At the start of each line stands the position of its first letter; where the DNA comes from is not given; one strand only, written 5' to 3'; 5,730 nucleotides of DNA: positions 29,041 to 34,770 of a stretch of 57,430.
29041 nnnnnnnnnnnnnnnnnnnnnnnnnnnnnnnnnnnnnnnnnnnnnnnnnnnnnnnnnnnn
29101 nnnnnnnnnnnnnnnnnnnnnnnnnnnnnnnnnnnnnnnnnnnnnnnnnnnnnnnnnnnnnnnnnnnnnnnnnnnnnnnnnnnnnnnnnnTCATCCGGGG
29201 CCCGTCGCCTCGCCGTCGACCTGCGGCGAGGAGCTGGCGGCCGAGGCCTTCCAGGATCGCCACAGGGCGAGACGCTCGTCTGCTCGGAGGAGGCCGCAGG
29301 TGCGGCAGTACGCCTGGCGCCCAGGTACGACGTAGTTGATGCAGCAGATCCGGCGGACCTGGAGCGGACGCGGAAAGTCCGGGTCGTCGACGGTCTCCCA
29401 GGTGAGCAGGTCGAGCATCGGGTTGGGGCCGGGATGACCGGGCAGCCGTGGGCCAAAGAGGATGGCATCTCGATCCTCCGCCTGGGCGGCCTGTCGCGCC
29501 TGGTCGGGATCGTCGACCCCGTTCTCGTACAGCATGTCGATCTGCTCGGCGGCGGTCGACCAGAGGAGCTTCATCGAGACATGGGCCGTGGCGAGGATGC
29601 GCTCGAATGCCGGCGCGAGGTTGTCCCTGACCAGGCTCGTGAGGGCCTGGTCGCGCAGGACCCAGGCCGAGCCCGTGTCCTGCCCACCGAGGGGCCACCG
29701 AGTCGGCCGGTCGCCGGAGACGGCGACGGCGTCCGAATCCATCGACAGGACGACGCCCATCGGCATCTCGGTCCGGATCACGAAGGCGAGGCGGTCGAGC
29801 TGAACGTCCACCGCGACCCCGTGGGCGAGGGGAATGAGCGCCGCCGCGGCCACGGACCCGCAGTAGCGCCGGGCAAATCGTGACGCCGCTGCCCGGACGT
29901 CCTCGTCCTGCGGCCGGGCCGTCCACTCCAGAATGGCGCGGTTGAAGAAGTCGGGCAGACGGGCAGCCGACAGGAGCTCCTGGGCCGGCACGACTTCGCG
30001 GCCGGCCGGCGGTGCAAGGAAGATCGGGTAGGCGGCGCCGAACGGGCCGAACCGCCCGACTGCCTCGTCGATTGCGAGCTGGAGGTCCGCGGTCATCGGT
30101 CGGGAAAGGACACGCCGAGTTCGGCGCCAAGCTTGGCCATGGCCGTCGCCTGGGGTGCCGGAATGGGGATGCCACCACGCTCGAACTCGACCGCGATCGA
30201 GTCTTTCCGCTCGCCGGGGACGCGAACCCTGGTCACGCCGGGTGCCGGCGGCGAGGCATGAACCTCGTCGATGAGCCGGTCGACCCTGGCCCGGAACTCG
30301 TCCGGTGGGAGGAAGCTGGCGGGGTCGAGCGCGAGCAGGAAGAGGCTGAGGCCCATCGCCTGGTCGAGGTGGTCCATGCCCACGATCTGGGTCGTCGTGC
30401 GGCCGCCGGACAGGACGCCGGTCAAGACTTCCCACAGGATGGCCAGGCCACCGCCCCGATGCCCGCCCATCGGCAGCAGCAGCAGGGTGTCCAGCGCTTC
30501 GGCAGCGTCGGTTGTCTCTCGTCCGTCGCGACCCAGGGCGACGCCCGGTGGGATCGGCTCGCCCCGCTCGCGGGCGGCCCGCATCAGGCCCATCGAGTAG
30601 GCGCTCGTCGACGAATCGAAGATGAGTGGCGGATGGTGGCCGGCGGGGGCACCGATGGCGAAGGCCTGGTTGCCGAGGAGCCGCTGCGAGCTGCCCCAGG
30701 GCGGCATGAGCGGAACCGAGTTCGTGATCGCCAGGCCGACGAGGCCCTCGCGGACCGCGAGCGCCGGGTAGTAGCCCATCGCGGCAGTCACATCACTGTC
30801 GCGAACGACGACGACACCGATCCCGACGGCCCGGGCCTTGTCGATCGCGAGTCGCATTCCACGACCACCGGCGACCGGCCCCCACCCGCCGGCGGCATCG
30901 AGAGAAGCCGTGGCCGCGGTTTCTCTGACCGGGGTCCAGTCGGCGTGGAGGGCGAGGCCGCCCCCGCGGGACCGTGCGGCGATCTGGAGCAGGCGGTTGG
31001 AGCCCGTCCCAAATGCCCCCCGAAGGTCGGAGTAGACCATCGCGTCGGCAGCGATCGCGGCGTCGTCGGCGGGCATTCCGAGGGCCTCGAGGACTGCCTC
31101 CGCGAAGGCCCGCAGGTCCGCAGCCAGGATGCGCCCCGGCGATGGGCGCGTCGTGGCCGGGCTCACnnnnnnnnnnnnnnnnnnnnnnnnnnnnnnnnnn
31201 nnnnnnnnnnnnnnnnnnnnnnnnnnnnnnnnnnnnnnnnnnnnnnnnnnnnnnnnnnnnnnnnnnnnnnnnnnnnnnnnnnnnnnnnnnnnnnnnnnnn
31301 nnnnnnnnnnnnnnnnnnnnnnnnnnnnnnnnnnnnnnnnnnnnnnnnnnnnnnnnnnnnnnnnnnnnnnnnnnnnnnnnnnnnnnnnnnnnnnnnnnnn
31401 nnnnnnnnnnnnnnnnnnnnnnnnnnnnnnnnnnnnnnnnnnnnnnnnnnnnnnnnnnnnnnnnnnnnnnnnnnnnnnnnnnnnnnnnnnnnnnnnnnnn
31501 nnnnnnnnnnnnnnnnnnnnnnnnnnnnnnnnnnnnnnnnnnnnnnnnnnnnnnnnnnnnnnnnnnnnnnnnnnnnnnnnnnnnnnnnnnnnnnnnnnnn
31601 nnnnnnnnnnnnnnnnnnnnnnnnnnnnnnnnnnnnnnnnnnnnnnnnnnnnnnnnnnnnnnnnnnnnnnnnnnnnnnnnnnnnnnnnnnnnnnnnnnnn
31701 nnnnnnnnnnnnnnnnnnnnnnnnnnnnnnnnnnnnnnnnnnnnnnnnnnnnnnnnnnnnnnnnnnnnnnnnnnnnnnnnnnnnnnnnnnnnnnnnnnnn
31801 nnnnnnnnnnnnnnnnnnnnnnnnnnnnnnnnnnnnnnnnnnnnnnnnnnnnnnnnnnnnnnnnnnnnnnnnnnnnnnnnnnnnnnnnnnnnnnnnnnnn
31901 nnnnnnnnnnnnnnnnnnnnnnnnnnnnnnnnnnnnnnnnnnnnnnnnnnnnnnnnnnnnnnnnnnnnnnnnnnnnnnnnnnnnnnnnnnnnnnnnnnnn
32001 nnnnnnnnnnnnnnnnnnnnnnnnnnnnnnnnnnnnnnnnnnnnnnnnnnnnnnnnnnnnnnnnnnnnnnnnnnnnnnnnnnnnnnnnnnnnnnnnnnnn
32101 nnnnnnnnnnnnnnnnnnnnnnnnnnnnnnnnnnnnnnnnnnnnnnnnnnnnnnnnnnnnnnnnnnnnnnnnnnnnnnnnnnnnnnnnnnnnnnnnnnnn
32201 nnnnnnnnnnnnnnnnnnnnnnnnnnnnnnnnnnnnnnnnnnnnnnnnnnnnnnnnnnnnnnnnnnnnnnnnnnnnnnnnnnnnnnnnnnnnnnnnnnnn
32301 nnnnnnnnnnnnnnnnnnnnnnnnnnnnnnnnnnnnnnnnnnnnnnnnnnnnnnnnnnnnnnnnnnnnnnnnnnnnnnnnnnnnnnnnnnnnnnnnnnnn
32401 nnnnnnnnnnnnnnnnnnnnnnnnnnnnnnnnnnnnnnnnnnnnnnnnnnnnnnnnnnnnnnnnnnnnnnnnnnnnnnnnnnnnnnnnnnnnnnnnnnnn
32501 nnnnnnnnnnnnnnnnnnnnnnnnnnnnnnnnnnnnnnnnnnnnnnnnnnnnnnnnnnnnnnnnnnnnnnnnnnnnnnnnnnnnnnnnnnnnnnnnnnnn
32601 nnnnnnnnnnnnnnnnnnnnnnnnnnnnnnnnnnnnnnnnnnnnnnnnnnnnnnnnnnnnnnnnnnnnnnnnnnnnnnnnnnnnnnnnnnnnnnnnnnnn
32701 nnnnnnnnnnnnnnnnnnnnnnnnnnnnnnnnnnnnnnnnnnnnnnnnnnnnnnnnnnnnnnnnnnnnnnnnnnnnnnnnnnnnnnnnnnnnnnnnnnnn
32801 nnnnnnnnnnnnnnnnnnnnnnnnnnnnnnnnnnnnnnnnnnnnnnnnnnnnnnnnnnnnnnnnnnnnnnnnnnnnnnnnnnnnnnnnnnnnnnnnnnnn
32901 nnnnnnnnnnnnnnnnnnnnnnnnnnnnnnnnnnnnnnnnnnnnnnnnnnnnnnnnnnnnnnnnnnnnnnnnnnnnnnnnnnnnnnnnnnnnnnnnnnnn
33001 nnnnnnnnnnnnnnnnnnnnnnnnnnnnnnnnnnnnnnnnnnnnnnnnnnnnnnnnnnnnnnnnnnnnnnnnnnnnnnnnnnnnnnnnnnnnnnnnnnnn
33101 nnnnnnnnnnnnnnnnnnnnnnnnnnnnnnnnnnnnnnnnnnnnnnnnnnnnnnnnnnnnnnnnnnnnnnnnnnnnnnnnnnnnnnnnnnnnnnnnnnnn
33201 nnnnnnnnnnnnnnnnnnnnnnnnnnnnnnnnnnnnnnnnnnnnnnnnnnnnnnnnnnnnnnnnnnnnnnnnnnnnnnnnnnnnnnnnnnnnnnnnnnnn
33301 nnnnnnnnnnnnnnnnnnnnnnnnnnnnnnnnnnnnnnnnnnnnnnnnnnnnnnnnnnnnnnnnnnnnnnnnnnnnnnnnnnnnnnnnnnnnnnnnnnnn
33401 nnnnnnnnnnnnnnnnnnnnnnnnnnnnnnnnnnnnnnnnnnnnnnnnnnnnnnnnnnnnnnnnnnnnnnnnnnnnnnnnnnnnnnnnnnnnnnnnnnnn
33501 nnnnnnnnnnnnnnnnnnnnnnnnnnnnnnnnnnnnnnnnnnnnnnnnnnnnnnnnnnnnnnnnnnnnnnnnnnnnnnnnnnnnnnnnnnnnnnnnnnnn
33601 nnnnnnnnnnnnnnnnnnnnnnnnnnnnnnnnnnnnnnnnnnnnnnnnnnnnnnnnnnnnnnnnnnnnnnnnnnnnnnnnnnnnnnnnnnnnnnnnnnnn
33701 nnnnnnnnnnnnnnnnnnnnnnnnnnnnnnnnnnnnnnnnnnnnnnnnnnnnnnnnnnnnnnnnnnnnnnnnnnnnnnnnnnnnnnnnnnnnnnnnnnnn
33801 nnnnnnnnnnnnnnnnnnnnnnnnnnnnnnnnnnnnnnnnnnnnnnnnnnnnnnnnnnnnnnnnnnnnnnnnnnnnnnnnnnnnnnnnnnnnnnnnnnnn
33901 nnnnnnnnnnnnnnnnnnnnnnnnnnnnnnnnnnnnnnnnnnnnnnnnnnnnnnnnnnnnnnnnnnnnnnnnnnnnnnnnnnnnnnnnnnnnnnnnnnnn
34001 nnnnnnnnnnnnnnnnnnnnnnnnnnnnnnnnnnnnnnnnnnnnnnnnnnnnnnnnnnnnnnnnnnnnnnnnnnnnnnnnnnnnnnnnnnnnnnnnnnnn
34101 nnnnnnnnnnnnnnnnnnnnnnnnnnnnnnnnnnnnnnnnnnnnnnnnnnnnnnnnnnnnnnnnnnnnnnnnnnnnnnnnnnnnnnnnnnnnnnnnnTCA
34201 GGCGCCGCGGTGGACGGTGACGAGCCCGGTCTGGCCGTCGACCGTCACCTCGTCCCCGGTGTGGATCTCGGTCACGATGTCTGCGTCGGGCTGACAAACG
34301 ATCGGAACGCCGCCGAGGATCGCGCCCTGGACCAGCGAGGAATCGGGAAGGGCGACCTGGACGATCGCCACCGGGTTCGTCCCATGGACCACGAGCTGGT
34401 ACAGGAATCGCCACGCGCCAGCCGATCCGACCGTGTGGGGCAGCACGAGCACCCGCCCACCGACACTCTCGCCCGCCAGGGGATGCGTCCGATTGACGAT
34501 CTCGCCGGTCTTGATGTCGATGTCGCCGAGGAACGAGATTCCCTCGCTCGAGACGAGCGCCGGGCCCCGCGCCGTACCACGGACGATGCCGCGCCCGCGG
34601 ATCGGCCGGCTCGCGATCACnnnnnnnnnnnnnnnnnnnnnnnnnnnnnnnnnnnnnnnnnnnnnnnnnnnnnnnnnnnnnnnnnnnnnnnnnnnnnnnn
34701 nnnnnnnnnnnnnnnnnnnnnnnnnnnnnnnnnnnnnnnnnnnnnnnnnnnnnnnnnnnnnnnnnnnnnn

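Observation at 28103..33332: Three of the four Ldh_2 paralogs lack the family's N-terminal His, and all four carry non-canonical core motifs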

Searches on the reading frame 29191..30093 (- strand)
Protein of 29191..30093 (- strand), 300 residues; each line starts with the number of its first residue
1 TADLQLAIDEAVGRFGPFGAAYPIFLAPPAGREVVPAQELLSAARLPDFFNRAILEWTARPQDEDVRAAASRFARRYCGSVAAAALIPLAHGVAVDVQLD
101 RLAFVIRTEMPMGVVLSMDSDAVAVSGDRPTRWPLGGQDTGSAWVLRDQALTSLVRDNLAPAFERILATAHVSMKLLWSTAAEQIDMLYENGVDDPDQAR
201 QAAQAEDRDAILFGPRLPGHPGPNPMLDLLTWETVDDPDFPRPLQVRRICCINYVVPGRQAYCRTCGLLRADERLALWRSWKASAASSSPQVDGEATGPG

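Call 3: search_protein_families(library=pfam, proteins=[window:29191-30093:-], max_evalue=0.01)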
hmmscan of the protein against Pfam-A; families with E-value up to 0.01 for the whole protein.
window:29191-30093:- (300 aa): 1 family
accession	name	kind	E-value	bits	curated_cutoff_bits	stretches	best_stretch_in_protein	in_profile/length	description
PF06276.17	FhuF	-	4.3e-11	44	25.2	1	71-225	1-150/161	Ferric iron reductase FhuF-like transporter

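Call 4: search_protein_families(library=ncbifam, proteins=[window:29191-30093:-], max_evalue=0.01)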
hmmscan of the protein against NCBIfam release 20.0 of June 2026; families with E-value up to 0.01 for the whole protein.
window:29191-30093:- (300 aa): 1 family
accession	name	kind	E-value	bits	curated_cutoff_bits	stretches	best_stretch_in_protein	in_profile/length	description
TIGR03951.1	Fe_III_red_FhuF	equivalog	3.6e-15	56.5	63.85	1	67-268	3-181/182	siderophore-iron reductase FhuF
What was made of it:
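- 29191..30096 (-): FhuF-like putative 2Fe-2S protein embedded in the operon. Its C-terminus carries CC-x11-C-x2-C. PF06276 at 4e-11 and TIGR03951 at 56.5 bits, below the 63.85 cut-off (calls 3, 4).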

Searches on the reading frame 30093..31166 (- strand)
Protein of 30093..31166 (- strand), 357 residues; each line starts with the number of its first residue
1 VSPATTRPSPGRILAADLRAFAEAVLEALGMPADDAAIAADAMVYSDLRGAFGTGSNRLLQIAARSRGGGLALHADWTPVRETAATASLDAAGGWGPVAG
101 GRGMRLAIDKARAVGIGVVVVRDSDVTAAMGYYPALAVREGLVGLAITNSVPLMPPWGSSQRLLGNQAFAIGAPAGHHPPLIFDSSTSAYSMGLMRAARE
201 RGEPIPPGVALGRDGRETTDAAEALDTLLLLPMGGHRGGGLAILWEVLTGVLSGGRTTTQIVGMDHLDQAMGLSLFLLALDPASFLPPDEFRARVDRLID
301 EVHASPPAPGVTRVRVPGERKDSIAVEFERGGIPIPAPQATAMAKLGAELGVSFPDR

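Call 3: search_protein_families(library=pfam, proteins=[window:30093-31166:-], max_evalue=0.01)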
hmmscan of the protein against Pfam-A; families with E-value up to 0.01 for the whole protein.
window:30093-31166:- (357 aa): 1 family
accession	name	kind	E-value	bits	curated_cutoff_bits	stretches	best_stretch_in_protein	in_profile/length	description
PF02615.19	Ldh_2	-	2e-97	326.7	38.8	1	15-338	3-327/333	Malate/L-lactate dehydrogenase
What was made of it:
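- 30093..31166 (-): Ldh_2 copy 2 (W2 lineage). Thr at 44, Arg48 kept, Val at 116, GNQA, GGHRG. GTG start. PF02615 327 bits (call 3).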

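Call 4: search_protein_families(library=ncbifam, proteins=[window:30093-31166:-], max_evalue=0.01)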
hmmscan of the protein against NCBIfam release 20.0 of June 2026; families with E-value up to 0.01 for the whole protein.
window:30093-31166:- (357 aa): 5 families
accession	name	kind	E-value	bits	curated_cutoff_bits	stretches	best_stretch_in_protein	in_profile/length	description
NF040650.1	sulfolac_dhydr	equivalog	8.9e-57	192.8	500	1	20-339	10-322/339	L-sulfolactate dehydrogenase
NF011599.0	PRK15025.1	equivalog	6.6e-50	170.2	356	1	16-336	6-324/349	ureidoglycolate dehydrogenase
NF007504.0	PRK10098.1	equivalog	2.7e-48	164.5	336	1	11-352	5-346/360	malate/lactate/ureidoglycolate dehydrogenase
TIGR03175.1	AllD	equivalog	5e-45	154.1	496.2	1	17-336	7-324/349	ureidoglycolate dehydrogenase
NF009750.0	PRK13260.1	equivalog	6.3e-41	140.6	316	1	16-335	6-321/332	3-dehydro-L-gulonate 2-dehydrogenase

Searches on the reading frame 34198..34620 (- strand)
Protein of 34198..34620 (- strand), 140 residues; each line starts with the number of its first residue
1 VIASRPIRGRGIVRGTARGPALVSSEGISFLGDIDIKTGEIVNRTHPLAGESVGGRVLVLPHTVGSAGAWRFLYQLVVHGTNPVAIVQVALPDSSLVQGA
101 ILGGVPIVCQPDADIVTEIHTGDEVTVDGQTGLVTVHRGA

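Call 9: search_protein_families(library=pfam, proteins=[window:34198-34620:-], max_evalue=0.001)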
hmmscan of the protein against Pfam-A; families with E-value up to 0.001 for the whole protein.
window:34198-34620:- (140 aa): 1 family
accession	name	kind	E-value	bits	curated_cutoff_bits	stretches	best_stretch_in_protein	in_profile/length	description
PF01989.23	AcnX_swivel_put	-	1.6e-20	73.1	27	1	28-108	1-80/80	Aconitase X swivel domain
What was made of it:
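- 34198..34620 (-): AcnX small (swivel) subunit. PF01989 (call 9).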

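Call 23: search_protein_families(library=ncbifam, proteins=[window:34198-34620:-], max_evalue=0.00001)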
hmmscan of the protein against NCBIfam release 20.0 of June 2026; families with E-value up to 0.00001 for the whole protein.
window:34198-34620:- (140 aa): 2 families
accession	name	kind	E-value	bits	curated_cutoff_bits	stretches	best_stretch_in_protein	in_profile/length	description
NF003046.0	PRK03955.1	equivalog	1.1e-29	103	163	1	7-137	4-130/132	DUF126 domain-containing protein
NF051439.1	C3LHypDHLhpIPSEAE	equivalog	4.7e-16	58.3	700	1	12-102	3-92/555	cis-3-hydroxy-L-proline dehydratase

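Call 67: search_solved_structures(query=window:34198-34620:-, max_evalue=0.01, show_alignments=3)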
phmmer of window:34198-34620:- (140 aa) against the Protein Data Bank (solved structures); distinct sequences matched with E-value up to 0.01: 5.
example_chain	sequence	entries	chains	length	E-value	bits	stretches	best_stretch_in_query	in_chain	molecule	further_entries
2hi6_A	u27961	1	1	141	6.2e-17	65.5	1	10-135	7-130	UPF0107 protein AF0055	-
7cnr_B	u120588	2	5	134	1.1e-15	61.5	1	7-136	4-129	UPF0107 protein TK1248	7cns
7d2r_A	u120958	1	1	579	6e-10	42.8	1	8-102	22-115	cis-3-hydroxy-L-proline dehydratase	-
7cnp_A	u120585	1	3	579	7.5e-10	42.5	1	8-102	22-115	cis-3-hydroxy-L-proline dehydratase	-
7cnq_A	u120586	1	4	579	2e-09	41.2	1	8-102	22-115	cis-3-hydroxy-L-proline dehydratase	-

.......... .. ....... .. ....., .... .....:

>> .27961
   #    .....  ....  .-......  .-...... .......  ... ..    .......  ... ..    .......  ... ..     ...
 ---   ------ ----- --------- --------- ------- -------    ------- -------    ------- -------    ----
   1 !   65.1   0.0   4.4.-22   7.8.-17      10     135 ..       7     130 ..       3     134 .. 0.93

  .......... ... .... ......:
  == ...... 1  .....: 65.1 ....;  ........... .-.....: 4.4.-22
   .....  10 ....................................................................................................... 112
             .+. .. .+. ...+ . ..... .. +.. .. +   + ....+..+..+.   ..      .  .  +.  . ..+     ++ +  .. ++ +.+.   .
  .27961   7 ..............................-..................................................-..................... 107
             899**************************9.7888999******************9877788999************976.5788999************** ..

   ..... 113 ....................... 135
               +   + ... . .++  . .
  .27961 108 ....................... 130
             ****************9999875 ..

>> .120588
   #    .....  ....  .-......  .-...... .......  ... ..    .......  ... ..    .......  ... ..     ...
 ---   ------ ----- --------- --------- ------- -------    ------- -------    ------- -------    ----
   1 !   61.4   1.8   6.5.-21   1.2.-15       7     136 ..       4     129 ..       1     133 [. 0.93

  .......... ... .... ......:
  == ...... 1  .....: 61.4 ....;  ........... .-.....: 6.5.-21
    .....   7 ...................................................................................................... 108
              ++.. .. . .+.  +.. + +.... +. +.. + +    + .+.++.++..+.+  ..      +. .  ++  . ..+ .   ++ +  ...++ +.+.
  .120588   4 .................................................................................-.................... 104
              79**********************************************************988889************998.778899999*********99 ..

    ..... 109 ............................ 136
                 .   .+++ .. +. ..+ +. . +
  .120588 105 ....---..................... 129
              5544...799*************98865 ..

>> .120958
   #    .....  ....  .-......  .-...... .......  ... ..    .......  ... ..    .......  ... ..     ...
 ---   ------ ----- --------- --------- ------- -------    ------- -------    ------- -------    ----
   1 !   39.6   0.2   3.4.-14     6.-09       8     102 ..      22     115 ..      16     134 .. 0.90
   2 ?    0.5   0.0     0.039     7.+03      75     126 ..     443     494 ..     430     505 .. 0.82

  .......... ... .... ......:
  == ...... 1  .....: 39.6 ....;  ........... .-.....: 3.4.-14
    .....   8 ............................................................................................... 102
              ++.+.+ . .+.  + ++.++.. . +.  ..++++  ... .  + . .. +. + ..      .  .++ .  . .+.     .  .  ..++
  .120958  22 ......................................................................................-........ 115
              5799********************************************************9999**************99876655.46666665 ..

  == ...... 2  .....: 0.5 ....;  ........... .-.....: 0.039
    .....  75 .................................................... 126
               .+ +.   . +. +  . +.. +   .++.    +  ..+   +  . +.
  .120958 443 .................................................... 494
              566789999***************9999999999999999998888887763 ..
